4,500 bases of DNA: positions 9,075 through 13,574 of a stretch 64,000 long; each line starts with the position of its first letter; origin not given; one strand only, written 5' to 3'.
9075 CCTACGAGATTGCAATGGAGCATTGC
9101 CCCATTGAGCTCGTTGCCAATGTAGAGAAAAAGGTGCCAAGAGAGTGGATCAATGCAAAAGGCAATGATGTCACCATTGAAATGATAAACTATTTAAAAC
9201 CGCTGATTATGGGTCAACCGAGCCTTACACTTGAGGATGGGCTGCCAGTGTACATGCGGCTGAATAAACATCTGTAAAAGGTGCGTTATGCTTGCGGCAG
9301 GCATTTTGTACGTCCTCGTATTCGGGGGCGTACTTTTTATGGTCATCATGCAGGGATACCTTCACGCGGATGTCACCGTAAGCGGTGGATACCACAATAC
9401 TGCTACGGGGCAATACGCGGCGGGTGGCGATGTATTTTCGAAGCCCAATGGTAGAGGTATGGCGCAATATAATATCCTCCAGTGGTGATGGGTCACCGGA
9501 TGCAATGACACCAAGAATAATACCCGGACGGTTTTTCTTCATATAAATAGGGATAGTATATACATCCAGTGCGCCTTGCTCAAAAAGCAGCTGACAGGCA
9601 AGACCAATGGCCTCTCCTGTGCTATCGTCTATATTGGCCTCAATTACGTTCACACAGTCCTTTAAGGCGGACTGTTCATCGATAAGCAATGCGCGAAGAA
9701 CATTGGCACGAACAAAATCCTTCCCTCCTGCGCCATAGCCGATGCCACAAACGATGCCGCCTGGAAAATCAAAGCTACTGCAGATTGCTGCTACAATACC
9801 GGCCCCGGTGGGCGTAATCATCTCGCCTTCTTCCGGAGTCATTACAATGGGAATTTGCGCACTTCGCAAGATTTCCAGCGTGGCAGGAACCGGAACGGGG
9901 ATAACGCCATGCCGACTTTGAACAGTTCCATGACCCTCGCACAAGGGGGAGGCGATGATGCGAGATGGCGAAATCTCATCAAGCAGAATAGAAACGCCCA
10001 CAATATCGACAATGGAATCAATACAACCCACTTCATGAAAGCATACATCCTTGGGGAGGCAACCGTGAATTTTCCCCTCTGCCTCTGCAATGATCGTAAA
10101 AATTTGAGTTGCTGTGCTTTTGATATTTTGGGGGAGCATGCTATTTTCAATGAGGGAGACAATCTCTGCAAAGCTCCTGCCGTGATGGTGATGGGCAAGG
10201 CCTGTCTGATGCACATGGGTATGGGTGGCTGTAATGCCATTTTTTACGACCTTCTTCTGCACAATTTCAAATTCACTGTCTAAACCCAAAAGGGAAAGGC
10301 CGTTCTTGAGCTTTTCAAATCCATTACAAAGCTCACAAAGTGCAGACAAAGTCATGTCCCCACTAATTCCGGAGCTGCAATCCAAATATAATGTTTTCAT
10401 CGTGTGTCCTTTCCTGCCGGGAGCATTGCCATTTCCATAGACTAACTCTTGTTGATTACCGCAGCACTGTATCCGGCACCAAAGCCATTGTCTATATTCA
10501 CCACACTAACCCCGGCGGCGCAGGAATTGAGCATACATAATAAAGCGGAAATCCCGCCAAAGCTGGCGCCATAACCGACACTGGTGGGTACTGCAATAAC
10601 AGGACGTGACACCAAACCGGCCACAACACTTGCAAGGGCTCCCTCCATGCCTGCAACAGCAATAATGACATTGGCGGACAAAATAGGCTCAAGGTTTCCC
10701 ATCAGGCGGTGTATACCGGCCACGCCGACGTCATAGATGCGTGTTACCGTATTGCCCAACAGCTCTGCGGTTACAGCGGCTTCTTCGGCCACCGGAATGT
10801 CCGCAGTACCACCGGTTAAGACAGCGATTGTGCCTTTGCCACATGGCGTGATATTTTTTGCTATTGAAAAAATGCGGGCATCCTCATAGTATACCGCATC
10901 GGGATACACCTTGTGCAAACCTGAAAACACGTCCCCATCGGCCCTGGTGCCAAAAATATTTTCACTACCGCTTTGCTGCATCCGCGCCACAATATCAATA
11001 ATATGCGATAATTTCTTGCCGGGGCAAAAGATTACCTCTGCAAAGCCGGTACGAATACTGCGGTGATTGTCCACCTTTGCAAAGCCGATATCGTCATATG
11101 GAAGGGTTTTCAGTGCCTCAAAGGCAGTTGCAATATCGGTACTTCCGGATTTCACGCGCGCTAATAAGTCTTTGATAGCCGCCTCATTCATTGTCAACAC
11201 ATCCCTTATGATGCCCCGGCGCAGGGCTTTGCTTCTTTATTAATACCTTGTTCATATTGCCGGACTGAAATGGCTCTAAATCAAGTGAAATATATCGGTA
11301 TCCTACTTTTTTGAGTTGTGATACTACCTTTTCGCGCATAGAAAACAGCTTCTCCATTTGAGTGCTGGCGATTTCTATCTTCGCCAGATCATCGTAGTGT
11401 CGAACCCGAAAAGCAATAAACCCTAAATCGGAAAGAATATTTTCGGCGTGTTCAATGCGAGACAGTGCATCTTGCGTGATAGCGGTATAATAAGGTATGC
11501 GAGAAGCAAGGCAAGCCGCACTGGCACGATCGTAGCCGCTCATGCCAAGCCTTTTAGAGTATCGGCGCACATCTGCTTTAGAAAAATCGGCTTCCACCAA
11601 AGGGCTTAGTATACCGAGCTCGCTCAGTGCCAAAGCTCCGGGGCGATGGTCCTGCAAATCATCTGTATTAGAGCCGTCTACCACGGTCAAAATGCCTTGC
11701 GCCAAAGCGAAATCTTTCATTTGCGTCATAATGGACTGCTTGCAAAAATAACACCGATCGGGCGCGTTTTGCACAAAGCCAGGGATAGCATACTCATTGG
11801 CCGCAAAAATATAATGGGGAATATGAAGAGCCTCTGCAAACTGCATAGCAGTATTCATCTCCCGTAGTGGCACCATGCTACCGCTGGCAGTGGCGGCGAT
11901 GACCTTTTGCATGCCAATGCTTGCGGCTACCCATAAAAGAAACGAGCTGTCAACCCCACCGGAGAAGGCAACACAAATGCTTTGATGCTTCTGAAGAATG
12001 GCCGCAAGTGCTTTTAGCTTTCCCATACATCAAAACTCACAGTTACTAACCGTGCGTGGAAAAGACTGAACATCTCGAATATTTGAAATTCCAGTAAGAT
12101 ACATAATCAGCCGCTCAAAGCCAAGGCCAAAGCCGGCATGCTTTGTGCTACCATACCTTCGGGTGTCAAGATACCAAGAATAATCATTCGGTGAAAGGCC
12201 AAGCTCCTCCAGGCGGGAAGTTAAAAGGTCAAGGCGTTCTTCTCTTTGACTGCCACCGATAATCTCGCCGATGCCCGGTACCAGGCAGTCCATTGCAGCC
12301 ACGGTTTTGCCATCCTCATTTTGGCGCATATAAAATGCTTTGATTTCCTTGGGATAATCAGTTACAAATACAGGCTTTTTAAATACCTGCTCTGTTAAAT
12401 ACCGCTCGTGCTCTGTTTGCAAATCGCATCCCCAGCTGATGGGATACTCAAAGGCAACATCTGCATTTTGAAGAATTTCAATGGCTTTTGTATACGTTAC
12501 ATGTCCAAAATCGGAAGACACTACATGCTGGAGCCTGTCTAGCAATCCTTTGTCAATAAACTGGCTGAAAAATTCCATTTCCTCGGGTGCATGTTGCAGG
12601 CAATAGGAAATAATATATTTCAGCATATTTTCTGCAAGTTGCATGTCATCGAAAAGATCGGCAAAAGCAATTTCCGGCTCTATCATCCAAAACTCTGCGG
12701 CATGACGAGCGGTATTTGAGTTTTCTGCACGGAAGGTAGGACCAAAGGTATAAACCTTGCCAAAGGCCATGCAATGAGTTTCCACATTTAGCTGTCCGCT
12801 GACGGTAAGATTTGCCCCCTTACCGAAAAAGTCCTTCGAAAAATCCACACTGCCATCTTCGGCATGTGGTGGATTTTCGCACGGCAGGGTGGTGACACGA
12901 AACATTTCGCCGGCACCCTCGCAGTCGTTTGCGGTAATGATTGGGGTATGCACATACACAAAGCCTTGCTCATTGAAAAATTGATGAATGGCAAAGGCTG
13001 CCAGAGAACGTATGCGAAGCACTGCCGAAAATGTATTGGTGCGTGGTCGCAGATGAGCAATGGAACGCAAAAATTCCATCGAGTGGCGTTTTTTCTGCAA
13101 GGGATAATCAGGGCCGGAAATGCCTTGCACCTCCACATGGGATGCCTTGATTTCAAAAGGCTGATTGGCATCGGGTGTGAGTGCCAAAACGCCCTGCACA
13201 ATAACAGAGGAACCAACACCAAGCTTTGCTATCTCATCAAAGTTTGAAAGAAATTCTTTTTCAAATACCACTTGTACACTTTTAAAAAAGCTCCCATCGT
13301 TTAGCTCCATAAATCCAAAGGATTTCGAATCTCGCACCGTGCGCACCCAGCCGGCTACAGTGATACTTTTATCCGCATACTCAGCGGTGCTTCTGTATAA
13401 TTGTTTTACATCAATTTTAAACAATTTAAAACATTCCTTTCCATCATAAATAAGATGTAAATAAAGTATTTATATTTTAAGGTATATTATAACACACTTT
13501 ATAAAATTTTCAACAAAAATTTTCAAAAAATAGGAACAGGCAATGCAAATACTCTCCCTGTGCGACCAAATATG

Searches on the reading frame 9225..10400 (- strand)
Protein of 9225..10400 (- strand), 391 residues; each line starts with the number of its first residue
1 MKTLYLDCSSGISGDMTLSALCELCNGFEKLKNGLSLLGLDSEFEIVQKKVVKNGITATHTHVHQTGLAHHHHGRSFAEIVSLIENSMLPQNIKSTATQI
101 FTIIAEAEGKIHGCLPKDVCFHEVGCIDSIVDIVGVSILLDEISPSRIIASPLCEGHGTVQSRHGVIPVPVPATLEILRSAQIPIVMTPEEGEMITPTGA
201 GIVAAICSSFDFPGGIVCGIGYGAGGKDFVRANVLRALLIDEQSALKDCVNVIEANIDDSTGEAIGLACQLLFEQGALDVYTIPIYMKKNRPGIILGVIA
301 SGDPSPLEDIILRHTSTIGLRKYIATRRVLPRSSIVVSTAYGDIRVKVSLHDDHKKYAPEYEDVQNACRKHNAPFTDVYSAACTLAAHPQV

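Call 11: search_protein_families(library=pfam, proteins=[window:9225-10400:-], max_evalue=0.001)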
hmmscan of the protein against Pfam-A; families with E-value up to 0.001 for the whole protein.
window:9225-10400:- (391 aa): 1 family
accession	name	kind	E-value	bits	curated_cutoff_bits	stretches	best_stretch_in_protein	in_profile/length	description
PF01969.22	Ni_insertion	-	3e-126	422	22.1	1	4-379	1-375/375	Nickel insertion protein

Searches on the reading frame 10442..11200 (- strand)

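Call 80: search_protein_families(library=pfam, proteins=[window:10442-11200:-], max_evalue=0.001)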
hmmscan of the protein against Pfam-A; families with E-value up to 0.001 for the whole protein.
window:10442-11200:- (252 aa): 1 family
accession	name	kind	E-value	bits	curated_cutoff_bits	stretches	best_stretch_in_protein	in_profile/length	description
PF00731.26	AIRC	-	3.2e-13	49.9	30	1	125-249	2-126/148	AIR carboxylase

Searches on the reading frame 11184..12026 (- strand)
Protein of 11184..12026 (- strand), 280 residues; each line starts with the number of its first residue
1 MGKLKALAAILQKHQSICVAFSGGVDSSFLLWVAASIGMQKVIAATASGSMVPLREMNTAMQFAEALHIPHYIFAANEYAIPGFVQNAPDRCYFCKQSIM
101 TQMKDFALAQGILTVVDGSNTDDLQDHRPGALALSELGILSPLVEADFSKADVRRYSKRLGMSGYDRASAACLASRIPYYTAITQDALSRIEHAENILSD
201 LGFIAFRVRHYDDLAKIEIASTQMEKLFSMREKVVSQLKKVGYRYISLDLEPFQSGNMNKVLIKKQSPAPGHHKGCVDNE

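Call 80: search_protein_families(library=pfam, proteins=[window:11184-12026:-], max_evalue=0.001)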
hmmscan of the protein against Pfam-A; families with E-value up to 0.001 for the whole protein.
window:11184-12026:- (280 aa): 1 family
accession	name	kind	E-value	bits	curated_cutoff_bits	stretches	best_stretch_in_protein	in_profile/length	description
PF00733.27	Asn_synthase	-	0.00021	21.5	21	1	6-80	9-83/354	Asparagine synthase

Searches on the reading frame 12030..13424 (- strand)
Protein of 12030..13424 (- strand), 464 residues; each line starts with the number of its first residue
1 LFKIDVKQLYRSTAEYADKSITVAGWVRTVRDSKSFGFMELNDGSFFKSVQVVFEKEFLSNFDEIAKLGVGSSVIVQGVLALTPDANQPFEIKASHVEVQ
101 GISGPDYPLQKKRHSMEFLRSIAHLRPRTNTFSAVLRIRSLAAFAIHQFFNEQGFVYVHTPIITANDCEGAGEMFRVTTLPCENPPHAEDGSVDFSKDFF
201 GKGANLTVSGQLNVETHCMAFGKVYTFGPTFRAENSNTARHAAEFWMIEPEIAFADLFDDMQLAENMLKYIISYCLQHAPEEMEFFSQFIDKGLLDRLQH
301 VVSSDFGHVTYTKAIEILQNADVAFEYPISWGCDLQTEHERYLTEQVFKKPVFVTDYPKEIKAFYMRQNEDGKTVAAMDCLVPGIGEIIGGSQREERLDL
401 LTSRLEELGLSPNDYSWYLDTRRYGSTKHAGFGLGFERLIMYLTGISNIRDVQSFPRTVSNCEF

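Call 80: search_protein_families(library=pfam, proteins=[window:12030-13424:-], max_evalue=0.001)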
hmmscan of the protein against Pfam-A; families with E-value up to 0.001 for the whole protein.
window:12030-13424:- (464 aa): 3 families
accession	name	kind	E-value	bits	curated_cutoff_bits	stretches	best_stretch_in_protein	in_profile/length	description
PF00152.25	tRNA-synt_2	-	2.4e-67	227.6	25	1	122-458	8-307/308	tRNA synthetases class II (D, K and N)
PF01336.31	tRNA_anti-codon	-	1.5e-12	47.7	27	1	21-99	1-74/75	OB-fold nucleic acid binding domain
PF01409.25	tRNA-synt_2d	-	0.00061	19.8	19.8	0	429-452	212-235/246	tRNA synthetases class II core domain (F)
